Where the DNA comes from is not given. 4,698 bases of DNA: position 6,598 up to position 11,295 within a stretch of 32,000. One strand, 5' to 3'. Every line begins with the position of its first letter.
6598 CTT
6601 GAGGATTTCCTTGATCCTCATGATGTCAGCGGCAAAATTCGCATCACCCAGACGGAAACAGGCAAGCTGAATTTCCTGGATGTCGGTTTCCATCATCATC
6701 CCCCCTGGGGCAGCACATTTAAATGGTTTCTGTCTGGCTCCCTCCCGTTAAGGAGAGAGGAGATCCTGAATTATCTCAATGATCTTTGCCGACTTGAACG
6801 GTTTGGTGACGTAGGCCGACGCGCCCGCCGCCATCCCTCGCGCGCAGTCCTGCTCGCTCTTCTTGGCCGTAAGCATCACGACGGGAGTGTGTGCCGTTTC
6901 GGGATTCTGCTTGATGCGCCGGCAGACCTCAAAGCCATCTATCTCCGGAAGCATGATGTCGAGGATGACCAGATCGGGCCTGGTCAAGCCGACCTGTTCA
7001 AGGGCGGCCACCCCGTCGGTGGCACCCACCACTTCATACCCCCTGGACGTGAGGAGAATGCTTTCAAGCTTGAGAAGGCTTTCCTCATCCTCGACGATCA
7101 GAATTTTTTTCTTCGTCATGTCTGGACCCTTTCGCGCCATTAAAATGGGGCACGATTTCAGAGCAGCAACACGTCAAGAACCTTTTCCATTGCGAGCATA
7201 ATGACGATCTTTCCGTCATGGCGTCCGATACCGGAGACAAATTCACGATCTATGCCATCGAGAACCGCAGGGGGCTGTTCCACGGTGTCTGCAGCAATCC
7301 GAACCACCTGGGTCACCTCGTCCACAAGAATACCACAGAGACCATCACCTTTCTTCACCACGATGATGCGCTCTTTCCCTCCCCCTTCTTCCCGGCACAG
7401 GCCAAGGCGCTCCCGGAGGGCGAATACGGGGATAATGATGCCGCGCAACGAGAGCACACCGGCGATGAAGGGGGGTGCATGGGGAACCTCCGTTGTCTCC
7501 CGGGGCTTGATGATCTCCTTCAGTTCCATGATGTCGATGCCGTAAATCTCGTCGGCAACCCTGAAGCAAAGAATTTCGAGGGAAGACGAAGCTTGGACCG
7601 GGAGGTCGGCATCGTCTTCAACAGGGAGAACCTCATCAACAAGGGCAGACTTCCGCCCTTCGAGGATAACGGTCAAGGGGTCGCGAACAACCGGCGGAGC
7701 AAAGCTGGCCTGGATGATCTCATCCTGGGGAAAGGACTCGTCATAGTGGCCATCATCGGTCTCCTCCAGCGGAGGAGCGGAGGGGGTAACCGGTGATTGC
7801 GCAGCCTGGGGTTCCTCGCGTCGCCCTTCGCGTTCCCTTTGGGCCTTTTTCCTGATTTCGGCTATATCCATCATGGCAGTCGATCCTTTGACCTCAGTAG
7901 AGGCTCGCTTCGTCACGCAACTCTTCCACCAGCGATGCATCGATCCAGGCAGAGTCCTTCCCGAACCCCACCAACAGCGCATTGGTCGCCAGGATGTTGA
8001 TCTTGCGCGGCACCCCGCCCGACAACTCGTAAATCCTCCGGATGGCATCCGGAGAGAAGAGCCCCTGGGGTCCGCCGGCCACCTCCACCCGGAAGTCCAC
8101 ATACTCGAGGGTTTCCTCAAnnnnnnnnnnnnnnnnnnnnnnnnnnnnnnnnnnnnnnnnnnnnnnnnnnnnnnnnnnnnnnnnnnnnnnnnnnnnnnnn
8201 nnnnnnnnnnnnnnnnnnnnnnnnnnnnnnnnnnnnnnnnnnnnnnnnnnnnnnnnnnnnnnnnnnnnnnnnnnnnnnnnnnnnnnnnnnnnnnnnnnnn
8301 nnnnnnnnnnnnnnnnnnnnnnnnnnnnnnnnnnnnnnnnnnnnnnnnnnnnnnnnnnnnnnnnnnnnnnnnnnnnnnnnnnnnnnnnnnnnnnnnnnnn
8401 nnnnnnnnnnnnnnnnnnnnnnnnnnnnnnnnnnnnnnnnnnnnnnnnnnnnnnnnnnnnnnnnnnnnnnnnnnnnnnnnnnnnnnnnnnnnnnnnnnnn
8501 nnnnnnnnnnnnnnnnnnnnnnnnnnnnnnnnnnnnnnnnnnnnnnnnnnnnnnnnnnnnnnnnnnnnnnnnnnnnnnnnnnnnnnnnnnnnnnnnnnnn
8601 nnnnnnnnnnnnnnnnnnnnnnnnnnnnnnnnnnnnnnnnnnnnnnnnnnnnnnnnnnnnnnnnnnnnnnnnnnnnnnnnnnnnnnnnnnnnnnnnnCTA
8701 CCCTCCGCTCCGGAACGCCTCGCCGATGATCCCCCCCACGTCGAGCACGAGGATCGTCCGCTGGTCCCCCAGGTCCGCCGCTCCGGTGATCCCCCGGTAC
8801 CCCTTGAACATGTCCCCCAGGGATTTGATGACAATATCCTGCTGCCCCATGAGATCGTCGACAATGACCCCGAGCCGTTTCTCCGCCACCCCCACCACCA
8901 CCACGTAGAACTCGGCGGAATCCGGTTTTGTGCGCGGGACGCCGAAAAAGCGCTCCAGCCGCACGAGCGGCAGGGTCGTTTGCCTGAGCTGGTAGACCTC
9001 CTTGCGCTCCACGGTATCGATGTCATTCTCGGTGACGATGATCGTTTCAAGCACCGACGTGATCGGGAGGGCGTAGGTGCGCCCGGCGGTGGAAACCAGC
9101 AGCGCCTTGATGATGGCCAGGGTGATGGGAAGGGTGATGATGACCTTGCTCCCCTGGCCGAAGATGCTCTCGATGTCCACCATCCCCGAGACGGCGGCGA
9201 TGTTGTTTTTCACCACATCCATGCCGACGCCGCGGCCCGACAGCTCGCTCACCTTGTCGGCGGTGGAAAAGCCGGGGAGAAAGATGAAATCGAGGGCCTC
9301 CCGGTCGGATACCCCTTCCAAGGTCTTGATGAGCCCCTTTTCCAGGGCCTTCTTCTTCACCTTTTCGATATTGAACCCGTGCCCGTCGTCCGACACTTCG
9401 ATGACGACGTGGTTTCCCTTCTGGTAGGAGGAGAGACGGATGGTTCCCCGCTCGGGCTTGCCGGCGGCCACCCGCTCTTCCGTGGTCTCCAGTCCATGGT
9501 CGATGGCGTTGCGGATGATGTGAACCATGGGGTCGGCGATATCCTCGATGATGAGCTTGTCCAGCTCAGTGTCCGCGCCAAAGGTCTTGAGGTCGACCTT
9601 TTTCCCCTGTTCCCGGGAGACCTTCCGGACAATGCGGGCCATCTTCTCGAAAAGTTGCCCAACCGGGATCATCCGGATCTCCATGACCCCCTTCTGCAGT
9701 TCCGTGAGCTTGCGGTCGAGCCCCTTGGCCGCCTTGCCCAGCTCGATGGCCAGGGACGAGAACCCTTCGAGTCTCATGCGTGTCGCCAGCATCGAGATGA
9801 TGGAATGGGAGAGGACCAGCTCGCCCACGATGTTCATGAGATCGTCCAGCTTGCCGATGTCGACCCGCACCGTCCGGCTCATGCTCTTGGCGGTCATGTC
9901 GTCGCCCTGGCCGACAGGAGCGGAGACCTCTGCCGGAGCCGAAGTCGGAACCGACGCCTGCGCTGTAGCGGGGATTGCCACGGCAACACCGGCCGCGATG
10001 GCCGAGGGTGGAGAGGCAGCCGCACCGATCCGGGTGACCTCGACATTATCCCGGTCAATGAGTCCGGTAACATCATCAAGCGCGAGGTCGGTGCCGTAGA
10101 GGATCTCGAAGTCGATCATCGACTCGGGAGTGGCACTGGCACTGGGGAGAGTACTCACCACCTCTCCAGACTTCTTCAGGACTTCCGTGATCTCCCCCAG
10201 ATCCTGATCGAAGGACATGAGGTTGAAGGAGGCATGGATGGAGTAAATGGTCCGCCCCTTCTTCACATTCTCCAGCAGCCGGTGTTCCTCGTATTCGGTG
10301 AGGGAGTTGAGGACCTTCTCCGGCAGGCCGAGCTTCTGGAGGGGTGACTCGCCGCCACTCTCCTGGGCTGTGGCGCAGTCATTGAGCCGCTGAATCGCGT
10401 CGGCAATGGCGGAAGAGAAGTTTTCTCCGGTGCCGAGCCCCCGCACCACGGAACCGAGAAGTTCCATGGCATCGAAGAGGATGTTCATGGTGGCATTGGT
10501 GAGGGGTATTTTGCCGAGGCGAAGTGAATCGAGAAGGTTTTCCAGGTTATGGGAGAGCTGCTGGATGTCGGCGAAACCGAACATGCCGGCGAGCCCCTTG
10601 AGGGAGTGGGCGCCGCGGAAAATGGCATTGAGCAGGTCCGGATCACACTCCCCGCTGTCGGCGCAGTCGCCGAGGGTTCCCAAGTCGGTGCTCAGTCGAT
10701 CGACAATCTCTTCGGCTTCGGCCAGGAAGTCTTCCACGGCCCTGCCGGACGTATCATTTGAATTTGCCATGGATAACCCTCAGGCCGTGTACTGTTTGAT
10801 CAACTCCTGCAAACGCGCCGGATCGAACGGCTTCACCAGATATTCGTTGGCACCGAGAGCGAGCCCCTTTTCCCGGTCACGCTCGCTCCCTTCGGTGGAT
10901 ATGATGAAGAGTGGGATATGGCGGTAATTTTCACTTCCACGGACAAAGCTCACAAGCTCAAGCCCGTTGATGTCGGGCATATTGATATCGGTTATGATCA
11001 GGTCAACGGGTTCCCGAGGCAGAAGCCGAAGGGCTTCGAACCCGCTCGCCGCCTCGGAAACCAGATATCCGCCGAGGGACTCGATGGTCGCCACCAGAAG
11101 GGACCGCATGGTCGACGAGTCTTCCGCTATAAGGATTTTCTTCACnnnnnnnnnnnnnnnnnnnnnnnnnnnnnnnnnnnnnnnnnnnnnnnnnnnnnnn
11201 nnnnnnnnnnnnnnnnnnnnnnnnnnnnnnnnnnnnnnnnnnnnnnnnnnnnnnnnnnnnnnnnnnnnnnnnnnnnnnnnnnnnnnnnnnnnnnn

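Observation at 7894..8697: ExeA/GspA-like AAA+ ATPase embedded between cheA and cheW with a zero-nt junction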

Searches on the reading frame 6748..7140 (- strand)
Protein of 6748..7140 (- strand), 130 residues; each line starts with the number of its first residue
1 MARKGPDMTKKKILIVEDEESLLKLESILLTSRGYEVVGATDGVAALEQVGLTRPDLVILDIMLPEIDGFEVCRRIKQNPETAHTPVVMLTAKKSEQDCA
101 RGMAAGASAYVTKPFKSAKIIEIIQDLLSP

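Call 6: search_protein_families(library=pfam, proteins=[window:6748-7140:-])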
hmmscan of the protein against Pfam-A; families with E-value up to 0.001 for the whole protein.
window:6748-7140:- (130 aa): 2 families
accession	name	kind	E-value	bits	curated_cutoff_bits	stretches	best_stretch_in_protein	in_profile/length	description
PF00072.30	Response_reg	-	7.9e-31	107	30.2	1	13-125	1-111/111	Response regulator receiver domain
PF23198.2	PDE8A_N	-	0.00035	20.9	29.6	1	33-97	33-98/147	PDE8A-like, N-terminal domain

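Call 7: search_protein_families(library=ncbifam, proteins=[window:6748-7140:-])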
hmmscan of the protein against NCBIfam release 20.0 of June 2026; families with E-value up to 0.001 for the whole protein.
window:6748-7140:- (130 aa): 99 families (the best 25 are shown)
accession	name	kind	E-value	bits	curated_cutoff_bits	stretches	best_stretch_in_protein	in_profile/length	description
NF007135.0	PRK09581.1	equivalog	9.6e-34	117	474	1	11-127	3-119/457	PleD family two-component system response regulator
TIGR02154.1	PhoB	equivalog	3.2e-32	111.6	296.2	1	10-126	2-118/226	phosphate regulon transcriptional regulator PhoB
NF040689.1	MtrAB_MtrA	equivalog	2.1e-30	105.7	300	1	13-125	1-110/219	MtrAB system response regulator MtrA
NF040534.1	resp_reg_YycF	equivalog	6e-29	100.9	340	1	11-122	1-109/231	response regulator YycF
NF041733.1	resp_reg_CseB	equivalog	2.4e-28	99.1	350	1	12-127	2-114/228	two-component system response regulator CseB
NF033117.2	vanR_ACDEGLN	exception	4.7e-27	95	350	1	13-122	1-107/226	VanR-ABDEGLN family response regulator transcription factor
NF045944.1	ResRegRpaBCyano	equivalog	6.3e-27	94.4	330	1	14-123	1-107/229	response regulator transcription factor RpaB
NF053854.1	RespRegPhoBBctds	equivalog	1.5e-25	89.9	270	1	13-126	1-113/225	two-component system response regulator PhoB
NF033120.0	vanR_FM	exception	2.3e-25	89.6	460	1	8-121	1-111/231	vancomycin resistance response regulator transcription factor, VanR-F/VanR-M family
NF008296.0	PRK11083.1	equivalog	9.9e-25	87.3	273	1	8-122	1-112/228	two-component system response regulator CreB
NF007005.1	PRK09468.1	equivalog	3.8e-23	82.2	331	1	10-127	3-118/237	osmolarity response regulator transcription factor OmpR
NF007546.0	PRK10161.1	equivalog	2e-22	79.9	471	1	11-125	3-117/229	phosphate response regulator transcription factor PhoB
NF007982.1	PRK10710.1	equivalog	1e-21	77.6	380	1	9-128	6-122/235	envelope stress response regulator BaeR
NF045991.1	RespRegCtrARhodob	equivalog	1.5e-21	77.2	350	1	12-126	2-114/224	response regulator transcription factor CtrA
NF041866.1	EpsW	equivalog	1.6e-21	76.3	200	1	10-128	5-125/131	exopolysaccharide biosynthesis response regulator EpsW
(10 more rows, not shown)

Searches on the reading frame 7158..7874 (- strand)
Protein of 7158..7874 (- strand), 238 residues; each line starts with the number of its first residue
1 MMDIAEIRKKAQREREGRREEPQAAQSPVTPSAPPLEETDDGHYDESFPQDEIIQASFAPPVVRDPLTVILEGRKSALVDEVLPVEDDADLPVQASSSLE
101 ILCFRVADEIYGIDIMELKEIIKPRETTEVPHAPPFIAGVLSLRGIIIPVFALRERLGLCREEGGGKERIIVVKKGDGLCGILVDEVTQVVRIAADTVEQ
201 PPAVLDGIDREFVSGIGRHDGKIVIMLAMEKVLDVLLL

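Call 93: search_protein_families(library=pfam, proteins=[window:7158-7874:-], max_evalue=1)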
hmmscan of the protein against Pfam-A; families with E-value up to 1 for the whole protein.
window:7158-7874:- (238 aa): 1 family
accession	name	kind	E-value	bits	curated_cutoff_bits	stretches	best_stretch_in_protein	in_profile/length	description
PF01584.24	CheW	-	4.7e-36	123.9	23.5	1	100-234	1-135/138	CheW-like domain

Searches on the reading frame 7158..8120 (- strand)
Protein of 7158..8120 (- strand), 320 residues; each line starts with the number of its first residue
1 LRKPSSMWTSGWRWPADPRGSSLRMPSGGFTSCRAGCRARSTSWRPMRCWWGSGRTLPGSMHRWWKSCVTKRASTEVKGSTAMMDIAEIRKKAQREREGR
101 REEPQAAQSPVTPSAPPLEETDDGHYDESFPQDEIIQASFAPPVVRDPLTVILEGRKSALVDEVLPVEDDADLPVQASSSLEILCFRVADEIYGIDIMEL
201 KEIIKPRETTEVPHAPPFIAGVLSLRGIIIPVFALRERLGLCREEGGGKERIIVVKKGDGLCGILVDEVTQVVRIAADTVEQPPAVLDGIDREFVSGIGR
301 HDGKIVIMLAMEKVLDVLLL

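Call 6: search_protein_families(library=pfam, proteins=[window:7158-8120:-])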
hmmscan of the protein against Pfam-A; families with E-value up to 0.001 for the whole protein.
window:7158-8120:- (320 aa): 1 family
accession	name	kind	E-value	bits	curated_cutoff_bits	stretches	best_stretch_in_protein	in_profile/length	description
PF01584.24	CheW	-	9.7e-36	122.9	23.5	1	182-316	1-135/138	CheW-like domain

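Call 7: search_protein_families(library=ncbifam, proteins=[window:7158-8120:-])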
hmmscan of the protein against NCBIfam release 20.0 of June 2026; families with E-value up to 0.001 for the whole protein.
window:7158-8120:- (320 aa): 1 family
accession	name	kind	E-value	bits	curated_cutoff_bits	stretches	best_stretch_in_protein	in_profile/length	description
NF007903.0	PRK10612.1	equivalog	6.3e-20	71.6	260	1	179-316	15-152/167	chemotaxis protein CheW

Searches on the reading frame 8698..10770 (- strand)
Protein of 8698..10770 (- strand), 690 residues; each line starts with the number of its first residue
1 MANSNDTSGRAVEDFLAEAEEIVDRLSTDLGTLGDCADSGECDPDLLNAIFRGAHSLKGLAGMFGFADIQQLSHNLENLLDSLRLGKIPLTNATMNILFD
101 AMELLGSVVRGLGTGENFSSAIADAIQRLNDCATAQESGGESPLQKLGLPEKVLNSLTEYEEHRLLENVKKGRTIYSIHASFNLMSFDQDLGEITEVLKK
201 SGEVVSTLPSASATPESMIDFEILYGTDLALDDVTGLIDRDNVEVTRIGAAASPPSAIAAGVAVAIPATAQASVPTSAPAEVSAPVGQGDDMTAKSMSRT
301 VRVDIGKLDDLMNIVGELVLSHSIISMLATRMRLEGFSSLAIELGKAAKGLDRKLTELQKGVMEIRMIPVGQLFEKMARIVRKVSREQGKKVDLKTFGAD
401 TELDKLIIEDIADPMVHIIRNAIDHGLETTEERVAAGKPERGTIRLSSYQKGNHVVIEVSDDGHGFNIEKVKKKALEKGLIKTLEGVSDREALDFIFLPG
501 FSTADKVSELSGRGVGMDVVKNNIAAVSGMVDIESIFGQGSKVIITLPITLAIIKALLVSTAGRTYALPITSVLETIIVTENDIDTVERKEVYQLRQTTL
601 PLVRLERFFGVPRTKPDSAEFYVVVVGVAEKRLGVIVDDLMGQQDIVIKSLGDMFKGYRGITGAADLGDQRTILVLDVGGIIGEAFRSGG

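Call 6: search_protein_families(library=pfam, proteins=[window:8698-10770:-])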
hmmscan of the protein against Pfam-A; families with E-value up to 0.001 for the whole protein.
window:8698-10770:- (690 aa): 4 families
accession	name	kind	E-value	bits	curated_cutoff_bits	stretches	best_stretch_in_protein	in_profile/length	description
PF01584.24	CheW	-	2.1e-27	95.9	23.5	1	556-684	2-136/138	CheW-like domain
PF02895.20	H-kinase_dim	-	6.2e-19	68.6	23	1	298-365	1-68/68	Signal transducing histidine kinase, homodimeric domain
PF01627.28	Hpt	-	2.3e-16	60.2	24.6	1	12-102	3-78/84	Hpt domain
PF02518.31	HATPase_c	-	9.5e-16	58.7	26.4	1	413-550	4-110/111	Histidine kinase-, DNA gyrase B-, and HSP90-like ATPase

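Call 7: search_protein_families(library=ncbifam, proteins=[window:8698-10770:-])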
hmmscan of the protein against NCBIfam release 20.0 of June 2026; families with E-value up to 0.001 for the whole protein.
window:8698-10770:- (690 aa): 16 families
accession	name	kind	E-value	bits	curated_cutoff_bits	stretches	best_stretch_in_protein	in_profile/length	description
NF041336.1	CheA_Halo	equivalog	9.7e-117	391.3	950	1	12-679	5-664/666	chemotaxis protein CheA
NF007835.0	PRK10547.1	equivalog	1.3e-114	384.3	793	1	15-679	10-654/670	chemotaxis protein CheA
NF046044.1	PnpS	equivalog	7.1e-08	31.9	400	1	509-548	351-390/390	two-component system histidine kinase PnpS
NF008298.1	PRK11086.1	subfamily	1.3e-07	30.5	520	0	490-549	471-525/529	DcuS/MalK family sensor histidine kinase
NF007688.0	PRK10364.1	equivalog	2.2e-07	30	479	1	485-550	393-452/460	two-component system sensor histidine kinase ZraS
NF010411.0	PRK13837.1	equivalog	3.9e-07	28.5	647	1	490-591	621-714/828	two-component system VirA-like sensor kinase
NF047874.1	MASE3_PAS_HK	subfamily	5.5e-07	28.7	560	1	509-552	585-628/655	MASE3 domain-containing sensor histidine kinase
NF008468.0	PRK11360.1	equivalog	7.4e-07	27.9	646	1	489-550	553-609/616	two-component system sensor histidine kinase AtoS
NF011874.0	PRK15347.1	equivalog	7.2e-06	24.3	852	0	496-551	564-616/921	two component system sensor kinase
NF033092.0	HK_WalK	equivalog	9.7e-06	24.4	725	0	509-549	554-594/594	cell wall metabolism sensor histidine kinase WalK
NF041947.1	LuxQ_Vibrio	equivalog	1.9e-05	22.7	1200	1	489-556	635-703/843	quorum-sensing autoinducer 2 sensor kinase/phosphatase LuxQ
TIGR02956.1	TMAO_torS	equivalog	7.1e-05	21.1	676.5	0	491-552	625-685/967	TMAO reductase system sensor histidine kinase/response regulator TorS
NF053867.1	SprKinKinDBac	equivalog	7.2e-05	21.4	775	1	467-550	422-498/500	sporulation kinase KinD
TIGR02966.1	phoR_proteo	equivalog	0.00047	19.3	334.2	0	363-472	184-279/333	phosphate regulon sensor histidine kinase PhoR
NF041832.1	near_NosP_CTERM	subfamily_domain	0.0005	19.2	400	0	358-472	69-169/370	NahK/ErcS family hybrid sensor histidine kinase/response regulator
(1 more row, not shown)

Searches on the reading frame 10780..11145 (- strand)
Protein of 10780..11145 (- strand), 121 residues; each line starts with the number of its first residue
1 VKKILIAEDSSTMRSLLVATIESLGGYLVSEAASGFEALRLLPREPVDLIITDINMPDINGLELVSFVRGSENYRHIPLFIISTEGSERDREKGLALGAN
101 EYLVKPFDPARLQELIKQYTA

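Call 6: search_protein_families(library=pfam, proteins=[window:10780-11145:-])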
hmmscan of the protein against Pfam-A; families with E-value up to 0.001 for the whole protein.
window:10780-11145:- (121 aa): 1 family
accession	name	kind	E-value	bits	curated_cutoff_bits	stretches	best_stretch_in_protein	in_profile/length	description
PF00072.30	Response_reg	-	7.4e-27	94.2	30.2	1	4-116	1-110/111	Response regulator receiver domain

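Call 7: search_protein_families(library=ncbifam, proteins=[window:10780-11145:-])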
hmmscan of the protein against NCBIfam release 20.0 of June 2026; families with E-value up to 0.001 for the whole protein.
window:10780-11145:- (121 aa): 91 families (the best 25 are shown)
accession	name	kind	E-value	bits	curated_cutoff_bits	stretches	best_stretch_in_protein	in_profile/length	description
NF045944.1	ResRegRpaBCyano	equivalog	2.1e-19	69.8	330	1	5-117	1-109/229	response regulator transcription factor RpaB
TIGR02154.1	PhoB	equivalog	3e-19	69.2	296.2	1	2-116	3-116/226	phosphate regulon transcriptional regulator PhoB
NF033120.0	vanR_FM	exception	3.2e-19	69.5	460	1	3-112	5-110/231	vancomycin resistance response regulator transcription factor, VanR-F/VanR-M family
NF007969.0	PRK10693.1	equivalog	5.2e-19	68.4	329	1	2-116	8-120/337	two-component system response regulator RssB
NF007135.0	PRK09581.1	equivalog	7.9e-19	67.8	474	1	2-117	3-117/457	PleD family two-component system response regulator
NF007005.1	PRK09468.1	equivalog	1.3e-18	67.3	331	1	2-117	4-116/237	osmolarity response regulator transcription factor OmpR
NF008378.0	PRK11173.1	equivalog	2.1e-17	63.3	334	1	2-112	4-110/238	two-component system response regulator ArcA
NF008296.0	PRK11083.1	equivalog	3e-17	62.8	273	1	2-113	4-111/228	two-component system response regulator CreB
NF045505.1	RR_RssB_Pseudo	equivalog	3e-17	62.7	700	1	3-109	7-110/394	two-component system response regulator RssB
NF041880.1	EPS_EpsF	equivalog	3.6e-17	62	900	1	16-113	10-107/492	response regulator EpsF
NF007901.0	PRK10610.1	equivalog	3.7e-17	62.7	189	1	3-116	7-120/129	chemotaxis response regulator CheY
NF033117.2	vanR_ACDEGLN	exception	5.4e-17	62.1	350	1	4-117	1-110/226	VanR-ABDEGLN family response regulator transcription factor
NF041733.1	resp_reg_CseB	equivalog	5.9e-17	61.8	350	1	3-116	2-111/228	two-component system response regulator CseB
NF038297.2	hybrid_HK_HrmK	equivalog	6e-17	61.5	725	1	2-119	491-607/607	hybrid histidine kinase/response regulator HrmK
NF053854.1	RespRegPhoBBctds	equivalog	8.4e-17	61.3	270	1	4-108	1-103/225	two-component system response regulator PhoB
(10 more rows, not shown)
